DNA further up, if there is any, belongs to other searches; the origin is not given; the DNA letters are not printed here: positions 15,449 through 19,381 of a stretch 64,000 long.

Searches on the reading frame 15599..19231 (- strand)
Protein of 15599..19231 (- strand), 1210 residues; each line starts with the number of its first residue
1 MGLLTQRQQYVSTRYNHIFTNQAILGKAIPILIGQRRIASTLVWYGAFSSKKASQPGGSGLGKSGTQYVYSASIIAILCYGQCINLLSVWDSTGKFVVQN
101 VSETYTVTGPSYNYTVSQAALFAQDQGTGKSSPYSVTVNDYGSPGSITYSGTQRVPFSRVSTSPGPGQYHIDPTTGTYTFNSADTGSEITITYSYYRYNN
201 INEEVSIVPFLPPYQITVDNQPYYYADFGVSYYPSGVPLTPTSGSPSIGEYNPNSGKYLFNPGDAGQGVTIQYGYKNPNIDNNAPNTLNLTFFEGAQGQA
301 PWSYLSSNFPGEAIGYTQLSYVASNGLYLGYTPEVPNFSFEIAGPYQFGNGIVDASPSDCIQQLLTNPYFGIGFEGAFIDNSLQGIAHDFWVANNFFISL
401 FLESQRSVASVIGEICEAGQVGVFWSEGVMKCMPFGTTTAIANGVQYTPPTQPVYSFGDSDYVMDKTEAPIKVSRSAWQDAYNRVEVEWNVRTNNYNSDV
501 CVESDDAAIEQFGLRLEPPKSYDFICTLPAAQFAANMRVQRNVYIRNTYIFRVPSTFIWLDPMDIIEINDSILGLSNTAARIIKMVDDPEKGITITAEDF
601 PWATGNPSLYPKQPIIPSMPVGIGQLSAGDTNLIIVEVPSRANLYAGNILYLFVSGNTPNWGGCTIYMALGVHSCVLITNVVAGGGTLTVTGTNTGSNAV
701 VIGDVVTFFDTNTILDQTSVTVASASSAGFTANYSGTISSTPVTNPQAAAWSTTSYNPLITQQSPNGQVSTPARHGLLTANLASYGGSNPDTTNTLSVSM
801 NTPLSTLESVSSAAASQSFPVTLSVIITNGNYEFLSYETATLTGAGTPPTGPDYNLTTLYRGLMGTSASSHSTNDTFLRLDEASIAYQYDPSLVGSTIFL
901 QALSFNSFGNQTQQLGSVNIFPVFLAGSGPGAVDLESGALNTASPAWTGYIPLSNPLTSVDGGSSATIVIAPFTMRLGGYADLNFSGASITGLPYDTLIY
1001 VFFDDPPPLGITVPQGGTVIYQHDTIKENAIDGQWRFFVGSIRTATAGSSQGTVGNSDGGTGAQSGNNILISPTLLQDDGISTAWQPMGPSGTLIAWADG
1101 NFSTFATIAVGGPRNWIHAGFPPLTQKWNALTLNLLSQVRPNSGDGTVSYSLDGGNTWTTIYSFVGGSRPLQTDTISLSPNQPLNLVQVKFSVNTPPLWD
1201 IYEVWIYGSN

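Call 83: search_protein_families(library=pfam, proteins=[window:15599-19231:-], max_evalue=0.05)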
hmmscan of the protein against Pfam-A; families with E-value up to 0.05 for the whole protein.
window:15599-19231:- (1210 aa): 2 families
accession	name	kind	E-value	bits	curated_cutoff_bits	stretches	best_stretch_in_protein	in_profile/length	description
PF13550.12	Phage-tail_3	-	1.2e-20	74.5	23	1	404-582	2-159/164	Putative phage tail protein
PF23666.2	Rcc01698_C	-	4.1e-08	33.9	27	1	773-877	1-97/98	Rcc01698-like, C-terminal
